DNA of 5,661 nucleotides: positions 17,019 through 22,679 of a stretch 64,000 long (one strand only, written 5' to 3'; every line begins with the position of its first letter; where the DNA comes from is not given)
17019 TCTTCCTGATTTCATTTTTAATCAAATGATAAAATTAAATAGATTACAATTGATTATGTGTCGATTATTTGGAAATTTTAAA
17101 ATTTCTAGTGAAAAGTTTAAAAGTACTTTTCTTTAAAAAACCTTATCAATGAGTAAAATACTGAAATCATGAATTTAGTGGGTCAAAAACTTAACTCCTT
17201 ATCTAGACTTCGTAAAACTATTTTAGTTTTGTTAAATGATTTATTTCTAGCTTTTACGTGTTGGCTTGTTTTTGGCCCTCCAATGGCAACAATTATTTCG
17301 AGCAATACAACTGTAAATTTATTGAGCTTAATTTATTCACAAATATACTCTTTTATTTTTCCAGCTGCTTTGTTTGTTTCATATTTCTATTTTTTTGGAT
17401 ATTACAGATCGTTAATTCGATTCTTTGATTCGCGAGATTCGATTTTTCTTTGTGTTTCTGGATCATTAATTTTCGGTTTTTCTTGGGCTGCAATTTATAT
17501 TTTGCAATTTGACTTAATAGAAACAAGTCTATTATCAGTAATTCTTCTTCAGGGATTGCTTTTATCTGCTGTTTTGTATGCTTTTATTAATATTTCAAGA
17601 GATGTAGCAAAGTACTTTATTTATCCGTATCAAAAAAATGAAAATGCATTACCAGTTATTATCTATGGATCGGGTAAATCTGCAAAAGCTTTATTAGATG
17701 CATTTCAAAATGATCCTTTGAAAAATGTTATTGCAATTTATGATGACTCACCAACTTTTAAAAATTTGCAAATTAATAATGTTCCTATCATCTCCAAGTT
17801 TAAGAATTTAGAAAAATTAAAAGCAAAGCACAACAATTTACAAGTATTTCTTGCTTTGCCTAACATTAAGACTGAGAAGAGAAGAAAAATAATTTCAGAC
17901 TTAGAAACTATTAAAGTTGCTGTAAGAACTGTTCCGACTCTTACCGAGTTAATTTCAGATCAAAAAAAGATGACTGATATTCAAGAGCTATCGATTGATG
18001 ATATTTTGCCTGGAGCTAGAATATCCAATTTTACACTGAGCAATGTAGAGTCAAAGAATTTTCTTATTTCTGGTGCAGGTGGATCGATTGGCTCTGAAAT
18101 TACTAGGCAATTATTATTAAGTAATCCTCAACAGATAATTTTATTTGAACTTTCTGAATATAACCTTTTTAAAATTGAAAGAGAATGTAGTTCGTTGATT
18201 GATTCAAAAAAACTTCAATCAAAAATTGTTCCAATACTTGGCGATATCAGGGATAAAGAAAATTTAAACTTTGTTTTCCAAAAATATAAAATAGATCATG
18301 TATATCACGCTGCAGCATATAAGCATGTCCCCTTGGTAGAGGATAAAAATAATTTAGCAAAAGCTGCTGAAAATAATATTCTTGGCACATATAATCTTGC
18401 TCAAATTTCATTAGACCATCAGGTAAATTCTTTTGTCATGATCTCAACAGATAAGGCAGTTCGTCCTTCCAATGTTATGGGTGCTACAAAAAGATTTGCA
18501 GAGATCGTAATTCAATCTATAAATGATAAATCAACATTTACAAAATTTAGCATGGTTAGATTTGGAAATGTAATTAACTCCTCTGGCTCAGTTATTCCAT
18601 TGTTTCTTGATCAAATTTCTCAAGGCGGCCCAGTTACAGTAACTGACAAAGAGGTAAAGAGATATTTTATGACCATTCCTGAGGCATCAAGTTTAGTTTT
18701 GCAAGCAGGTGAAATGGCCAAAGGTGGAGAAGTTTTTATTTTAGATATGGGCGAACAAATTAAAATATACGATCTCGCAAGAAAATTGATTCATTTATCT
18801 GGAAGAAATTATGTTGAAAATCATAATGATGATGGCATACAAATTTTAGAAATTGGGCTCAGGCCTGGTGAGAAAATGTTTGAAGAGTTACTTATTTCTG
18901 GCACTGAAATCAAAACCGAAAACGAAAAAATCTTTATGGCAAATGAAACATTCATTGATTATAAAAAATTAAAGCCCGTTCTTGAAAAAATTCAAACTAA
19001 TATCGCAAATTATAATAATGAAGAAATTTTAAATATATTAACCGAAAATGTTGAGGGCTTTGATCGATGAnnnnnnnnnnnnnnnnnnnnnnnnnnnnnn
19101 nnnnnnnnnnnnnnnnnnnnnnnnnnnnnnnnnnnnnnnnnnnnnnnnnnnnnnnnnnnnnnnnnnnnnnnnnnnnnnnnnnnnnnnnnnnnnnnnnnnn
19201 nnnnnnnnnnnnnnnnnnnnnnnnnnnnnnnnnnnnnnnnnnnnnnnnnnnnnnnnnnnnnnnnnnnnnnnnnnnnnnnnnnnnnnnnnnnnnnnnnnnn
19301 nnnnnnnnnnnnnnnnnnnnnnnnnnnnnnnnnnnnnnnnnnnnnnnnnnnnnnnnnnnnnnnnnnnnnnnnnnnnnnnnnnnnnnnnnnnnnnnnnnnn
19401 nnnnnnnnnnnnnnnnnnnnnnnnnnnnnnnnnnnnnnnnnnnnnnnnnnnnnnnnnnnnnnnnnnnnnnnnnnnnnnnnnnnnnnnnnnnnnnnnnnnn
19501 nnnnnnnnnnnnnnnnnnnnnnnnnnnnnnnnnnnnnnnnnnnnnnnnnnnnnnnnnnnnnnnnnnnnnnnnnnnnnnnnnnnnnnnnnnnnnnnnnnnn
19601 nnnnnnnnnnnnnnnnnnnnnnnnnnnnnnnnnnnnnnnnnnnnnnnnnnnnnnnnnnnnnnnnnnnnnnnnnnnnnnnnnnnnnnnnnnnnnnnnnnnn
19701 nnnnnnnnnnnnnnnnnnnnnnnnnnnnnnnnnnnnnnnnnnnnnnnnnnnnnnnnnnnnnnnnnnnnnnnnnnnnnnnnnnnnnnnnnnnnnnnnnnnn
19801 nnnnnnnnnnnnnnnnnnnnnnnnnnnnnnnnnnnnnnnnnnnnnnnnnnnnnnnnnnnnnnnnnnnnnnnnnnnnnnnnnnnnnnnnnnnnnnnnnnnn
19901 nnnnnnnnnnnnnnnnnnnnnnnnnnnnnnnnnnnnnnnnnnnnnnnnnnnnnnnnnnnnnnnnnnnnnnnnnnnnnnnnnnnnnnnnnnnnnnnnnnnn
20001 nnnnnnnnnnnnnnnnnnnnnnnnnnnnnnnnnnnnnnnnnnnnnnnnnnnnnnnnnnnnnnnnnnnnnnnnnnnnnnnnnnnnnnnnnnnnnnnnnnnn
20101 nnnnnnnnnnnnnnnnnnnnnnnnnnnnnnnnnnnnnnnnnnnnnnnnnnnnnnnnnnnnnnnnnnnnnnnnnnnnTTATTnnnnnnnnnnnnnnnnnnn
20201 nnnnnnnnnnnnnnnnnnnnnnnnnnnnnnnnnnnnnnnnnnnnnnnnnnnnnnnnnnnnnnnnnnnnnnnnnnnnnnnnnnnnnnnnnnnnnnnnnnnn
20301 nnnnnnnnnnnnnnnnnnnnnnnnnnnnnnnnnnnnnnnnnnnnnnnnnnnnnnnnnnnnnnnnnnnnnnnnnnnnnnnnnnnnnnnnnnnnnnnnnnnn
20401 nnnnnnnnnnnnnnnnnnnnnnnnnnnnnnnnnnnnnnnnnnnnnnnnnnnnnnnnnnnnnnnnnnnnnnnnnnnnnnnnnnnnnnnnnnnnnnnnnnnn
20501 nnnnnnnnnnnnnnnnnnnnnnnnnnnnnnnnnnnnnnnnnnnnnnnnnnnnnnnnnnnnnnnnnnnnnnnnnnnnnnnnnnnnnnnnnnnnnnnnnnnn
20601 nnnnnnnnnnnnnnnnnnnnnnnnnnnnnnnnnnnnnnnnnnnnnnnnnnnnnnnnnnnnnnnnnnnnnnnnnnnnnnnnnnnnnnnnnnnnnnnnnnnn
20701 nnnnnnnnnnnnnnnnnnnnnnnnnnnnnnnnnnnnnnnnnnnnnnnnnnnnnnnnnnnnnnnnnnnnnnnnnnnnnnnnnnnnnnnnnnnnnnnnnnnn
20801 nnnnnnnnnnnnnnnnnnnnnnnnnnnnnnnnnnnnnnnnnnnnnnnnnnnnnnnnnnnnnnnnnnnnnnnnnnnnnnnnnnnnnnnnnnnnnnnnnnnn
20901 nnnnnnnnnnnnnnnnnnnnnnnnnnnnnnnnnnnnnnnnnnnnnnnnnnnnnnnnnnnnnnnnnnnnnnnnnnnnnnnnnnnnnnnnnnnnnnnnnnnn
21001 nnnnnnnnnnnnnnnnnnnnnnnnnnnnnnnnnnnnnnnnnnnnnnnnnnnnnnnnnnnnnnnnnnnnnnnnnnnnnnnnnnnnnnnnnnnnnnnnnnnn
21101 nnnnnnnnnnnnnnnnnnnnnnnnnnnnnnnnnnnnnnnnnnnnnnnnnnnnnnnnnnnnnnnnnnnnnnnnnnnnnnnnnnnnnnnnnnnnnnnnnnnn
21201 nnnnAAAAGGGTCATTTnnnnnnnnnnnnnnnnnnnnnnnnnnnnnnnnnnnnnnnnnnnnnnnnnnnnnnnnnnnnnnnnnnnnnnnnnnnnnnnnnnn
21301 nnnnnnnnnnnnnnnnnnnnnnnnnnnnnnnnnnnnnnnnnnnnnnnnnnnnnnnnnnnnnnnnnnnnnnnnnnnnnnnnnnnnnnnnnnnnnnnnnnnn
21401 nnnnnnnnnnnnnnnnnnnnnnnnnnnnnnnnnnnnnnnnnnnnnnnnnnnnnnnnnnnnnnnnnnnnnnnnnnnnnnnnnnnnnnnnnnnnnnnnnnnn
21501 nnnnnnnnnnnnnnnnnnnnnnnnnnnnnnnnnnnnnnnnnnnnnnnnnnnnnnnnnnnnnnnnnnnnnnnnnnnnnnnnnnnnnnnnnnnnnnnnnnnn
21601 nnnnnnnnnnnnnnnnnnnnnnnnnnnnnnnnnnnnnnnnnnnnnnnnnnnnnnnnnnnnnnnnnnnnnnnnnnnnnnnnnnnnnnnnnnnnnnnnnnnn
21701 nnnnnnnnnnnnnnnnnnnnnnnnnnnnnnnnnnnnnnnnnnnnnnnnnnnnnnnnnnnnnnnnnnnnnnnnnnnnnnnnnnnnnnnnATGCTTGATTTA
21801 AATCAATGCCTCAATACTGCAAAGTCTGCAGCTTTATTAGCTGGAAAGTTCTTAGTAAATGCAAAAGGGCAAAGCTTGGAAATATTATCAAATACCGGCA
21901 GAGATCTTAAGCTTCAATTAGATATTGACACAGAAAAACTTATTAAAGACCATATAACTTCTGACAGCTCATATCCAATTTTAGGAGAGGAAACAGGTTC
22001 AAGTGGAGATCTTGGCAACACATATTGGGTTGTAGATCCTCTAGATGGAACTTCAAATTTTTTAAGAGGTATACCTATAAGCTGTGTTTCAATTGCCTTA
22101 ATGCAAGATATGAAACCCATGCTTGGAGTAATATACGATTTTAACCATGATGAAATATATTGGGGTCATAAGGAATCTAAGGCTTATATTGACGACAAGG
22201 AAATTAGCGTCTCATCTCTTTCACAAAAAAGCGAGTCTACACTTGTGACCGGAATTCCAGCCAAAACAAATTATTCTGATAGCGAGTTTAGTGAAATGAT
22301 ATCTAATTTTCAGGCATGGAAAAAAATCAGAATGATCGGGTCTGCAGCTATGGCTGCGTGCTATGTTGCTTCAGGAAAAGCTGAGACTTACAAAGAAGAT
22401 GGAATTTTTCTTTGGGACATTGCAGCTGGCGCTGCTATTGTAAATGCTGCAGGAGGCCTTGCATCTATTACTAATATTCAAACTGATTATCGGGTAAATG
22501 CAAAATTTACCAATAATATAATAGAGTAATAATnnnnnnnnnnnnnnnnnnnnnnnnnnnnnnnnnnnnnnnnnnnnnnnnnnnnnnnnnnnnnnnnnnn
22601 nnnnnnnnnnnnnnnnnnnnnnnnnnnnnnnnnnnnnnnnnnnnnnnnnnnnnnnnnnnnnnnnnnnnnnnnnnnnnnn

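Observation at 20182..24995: Six-gene block that mirrors the CMP-Kdo pathway logic with non-orthologous enzymes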

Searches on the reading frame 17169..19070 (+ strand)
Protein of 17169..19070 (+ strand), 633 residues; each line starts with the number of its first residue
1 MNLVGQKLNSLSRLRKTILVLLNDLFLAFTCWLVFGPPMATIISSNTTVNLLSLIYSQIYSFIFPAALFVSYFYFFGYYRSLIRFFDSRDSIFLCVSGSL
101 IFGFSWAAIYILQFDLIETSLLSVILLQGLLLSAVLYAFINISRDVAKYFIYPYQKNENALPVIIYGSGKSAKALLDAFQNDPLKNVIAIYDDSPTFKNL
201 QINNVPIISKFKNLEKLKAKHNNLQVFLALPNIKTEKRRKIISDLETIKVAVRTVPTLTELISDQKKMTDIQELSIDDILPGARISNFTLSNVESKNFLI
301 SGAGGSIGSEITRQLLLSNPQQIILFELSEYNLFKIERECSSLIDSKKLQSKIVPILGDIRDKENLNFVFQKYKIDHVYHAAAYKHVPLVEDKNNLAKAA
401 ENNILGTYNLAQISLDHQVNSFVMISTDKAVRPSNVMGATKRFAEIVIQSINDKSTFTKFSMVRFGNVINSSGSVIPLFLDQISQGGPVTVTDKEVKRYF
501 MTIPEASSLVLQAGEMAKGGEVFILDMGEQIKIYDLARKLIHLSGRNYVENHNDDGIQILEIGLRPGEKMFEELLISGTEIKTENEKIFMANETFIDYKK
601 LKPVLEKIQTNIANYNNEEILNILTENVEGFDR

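Call 3: search_protein_families(library=pfam, proteins=[window:17169-19070:+])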
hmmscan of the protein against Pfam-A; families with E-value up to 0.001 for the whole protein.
window:17169-19070:+ (633 aa): 8 families
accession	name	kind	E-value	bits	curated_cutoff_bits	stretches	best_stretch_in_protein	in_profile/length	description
PF02719.21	Polysacc_synt_2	-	2.7e-114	381.8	20.2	1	299-591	2-291/293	Polysaccharide biosynthesis protein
PF01370.27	Epimerase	-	2.5e-17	63.5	20.9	1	299-516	2-227/240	NAD dependent epimerase/dehydratase family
PF16363.11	GDP_Man_Dehyd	-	3.9e-14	53.3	27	1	299-428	1-130/332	GDP-mannose 4,6 dehydratase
PF04321.23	RmlD_sub_bind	-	4.6e-10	39.5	27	1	298-462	3-150/287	RmlD substrate binding domain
PF01073.25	3Beta_HSD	-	1.7e-08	34.3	22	1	299-434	1-123/280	3-beta hydroxysteroid dehydrogenase/isomerase family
PF08659.16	KR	-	1.7e-06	28.5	22.6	1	298-427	3-136/180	KR domain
PF13727.12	CoA_binding_3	-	4.5e-06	27.2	25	1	142-256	69-175/175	CoA-binding domain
PF17836.7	PglD_N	-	9.6e-06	26.5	23.4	1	163-242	2-75/78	PglD N-terminal domain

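Call 4: search_protein_families(library=ncbifam, proteins=[window:17169-19070:+])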
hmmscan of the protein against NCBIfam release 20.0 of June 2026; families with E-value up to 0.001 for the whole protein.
window:17169-19070:+ (633 aa): 23 families
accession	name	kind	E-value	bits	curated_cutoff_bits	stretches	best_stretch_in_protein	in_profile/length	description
TIGR03589.1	PseB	equivalog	5.3e-51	173.5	407.75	1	294-584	3-271/324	UDP-N-acetylglucosamine 4,6-dehydratase (inverting)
TIGR04130.1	FnlA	equivalog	2.5e-40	138.4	730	1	295-582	4-272/337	UDP-N-acetylglucosamine 4,6-dehydratase/5-epimerase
TIGR03025.1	EPS_sugtrans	subfamily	7.5e-17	61.7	295.55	1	24-275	3-241/445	exopolysaccharide biosynthesis polyprenyl glycosylphosphotransferase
TIGR01179.1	galE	equivalog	1.4e-15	57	262.3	1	298-469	2-177/332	UDP-glucose 4-epimerase GalE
TIGR03023.1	WcaJ_sugtrans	equivalog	3e-14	53.2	410.75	1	40-276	14-247/453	undecaprenyl-phosphate glucose phosphotransferase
TIGR03022.1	WbaP_sugtrans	subfamily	3.9e-10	39.6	403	1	58-273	32-240/456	undecaprenyl-phosphate galactose phosphotransferase WbaP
TIGR01181.1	dTDP_gluc_dehyt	equivalog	8.1e-10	38.3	365.1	1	298-429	2-127/321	dTDP-glucose 4,6-dehydratase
TIGR04180.1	EDH_00030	hypoth_equivalog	1.8e-09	37.1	475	1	299-429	2-123/297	NAD-dependent 4,6-dehydratase LegB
TIGR01214.1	rmlD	equivalog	5.9e-09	35.4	224.05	1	299-457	3-144/285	dTDP-4-dehydrorhamnose reductase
TIGR03570.1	NeuD_NnaD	subfamily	1.5e-08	34.5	160.8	1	163-255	2-89/202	NeuD/PglB/VioB family sugar acetyltransferase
NF007956.0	PRK10675.1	subfamily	3.4e-08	33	394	1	298-427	3-124/338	UDP-glucose 4-epimerase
TIGR02622.1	CDP_4_6_dhtase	equivalog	7.3e-08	31.9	278.45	1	341-434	42-136/352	CDP-glucose 4,6-dehydratase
NF007582.0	PRK10217.1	equivalog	2e-06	27.1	698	1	296-412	2-110/355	dTDP-glucose 4,6-dehydratase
NF011728.1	PRK15181.1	equivalog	4.9e-06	25.8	760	1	294-426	14-140/348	Vi polysaccharide biosynthesis UDP-N-acetylglucosaminuronic acid C-4 epimerase TviC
NF007490.0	PRK10084.1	subfamily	8.5e-06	25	649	1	298-414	3-111/361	dTDP-glucose 4,6-dehydratase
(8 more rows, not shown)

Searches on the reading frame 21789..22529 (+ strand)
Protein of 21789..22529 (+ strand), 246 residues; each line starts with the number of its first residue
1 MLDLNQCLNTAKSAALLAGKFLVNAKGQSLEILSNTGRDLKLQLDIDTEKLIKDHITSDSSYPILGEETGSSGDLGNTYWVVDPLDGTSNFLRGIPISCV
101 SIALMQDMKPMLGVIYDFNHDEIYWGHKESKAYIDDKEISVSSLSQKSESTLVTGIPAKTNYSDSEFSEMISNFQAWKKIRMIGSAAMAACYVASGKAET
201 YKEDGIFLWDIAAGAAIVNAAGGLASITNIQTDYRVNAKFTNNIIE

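Call 3: search_protein_families(library=pfam, proteins=[window:21789-22529:+])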
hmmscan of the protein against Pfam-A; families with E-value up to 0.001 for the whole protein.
window:21789-22529:+ (246 aa): 1 family
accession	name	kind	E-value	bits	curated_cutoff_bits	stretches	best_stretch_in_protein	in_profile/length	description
PF00459.30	Inositol_P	-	1.1e-47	163.3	27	1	4-224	2-234/271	Inositol monophosphatase family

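Call 4: search_protein_families(library=ncbifam, proteins=[window:21789-22529:+])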
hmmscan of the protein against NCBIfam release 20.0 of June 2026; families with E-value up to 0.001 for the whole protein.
window:21789-22529:+ (246 aa): 8 families
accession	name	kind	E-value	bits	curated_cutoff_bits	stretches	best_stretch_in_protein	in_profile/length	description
TIGR02067.1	his_9_HisN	equivalog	4.9e-33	114.7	275.15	1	39-225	34-221/252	histidinol-phosphatase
NF009321.0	PRK12676.1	equivalog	2.4e-32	112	264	1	40-226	43-227/264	bifunctional fructose-bisphosphatase/inositol-phosphate phosphatase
TIGR01331.1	bisphos_cysQ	equivalog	1.8e-27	96.6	228.8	1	43-230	37-229/250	3'(2'),5'-bisphosphate nucleotidase CysQ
NF008027.1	PRK10757.1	equivalog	5.2e-27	94.4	332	1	8-226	5-228/267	inositol-1-monophosphatase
NF008182.0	PRK10931.1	equivalog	1.4e-21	76.7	379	1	31-229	27-222/246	3'(2'),5'-bisphosphate nucleotidase CysQ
NF010678.0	PRK14076.1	equivalog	1.5e-17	63.7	493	1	45-229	46-250/570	bifunctional NADP phosphatase/NAD kinase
TIGR01330.1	bisphos_HAL2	equivalog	7.2e-11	41.5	267.05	1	73-115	130-171/359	3'(2'),5'-bisphosphate nucleotidase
NF006780.0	PRK09293.1-4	equivalog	0.00083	18.4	358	0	24-100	49-126/343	class 1 fructose-bisphosphatase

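Call 30: search_solved_structures(query=window:21789-22529:+, max_evalue=1e-10)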
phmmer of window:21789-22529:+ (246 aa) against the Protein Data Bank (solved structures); distinct sequences matched with E-value up to 1e-10: 27.
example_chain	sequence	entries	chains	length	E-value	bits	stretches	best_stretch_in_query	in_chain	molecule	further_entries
5zhh_A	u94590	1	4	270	2.8e-32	115.4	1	2-226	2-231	Inositol-1-monophosphatase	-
2pcr_A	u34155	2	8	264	5.1e-30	108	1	3-227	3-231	Inositol-1-monophosphatase | Fructose-1,6-bisphosphatase/inositol-1-monophosphatase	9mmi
3luz_A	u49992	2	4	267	1e-29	107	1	7-226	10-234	Extragenic suppressor protein suhB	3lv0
2bji_A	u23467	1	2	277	1.1e-27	100.3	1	5-225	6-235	INOSITOL-1(OR 4)-MONOPHOSPHATASE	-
4as5_A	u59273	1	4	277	2e-25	93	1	5-225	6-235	INOSITOL MONOPHOSPHATASE 1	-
1ima_A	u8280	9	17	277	2.2e-25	92.8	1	5-225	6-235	INOSITOL MONOPHOSPHATASE | INOSITOL MONOPHOSPHATASE 1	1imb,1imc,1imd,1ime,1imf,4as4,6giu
6zk0_AAA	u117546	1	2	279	2.3e-25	92.8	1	5-225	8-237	Inositol monophosphatase 1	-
1awb_A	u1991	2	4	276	2.4e-25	92.7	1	6-225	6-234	MYO-INOSITOL MONOPHOSPHATASE | INOSITOL MONOPHOSPHATASE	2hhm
7vce_A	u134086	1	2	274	2.4e-25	92.7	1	6-225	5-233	Inositol monophosphatase 1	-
2fvz_A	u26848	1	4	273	7.8e-25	91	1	6-226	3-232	Inositol monophosphatase 2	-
2czh_A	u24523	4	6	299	8.9e-25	90.9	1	6-226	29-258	Inositol monophosphatase 2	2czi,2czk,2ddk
6tqn_T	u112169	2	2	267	1.9e-24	89.7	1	5-227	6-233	Inositol monophosphatase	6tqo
6ib7_A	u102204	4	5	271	2.1e-24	89.7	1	5-227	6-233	Inositol-1-monophosphatase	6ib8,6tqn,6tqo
2qfl_A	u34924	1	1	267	3e-24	89.1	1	7-227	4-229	Inositol-1-monophosphatase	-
8wdq_A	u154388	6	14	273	1e-23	87.4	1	6-226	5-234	Nus factor SuhB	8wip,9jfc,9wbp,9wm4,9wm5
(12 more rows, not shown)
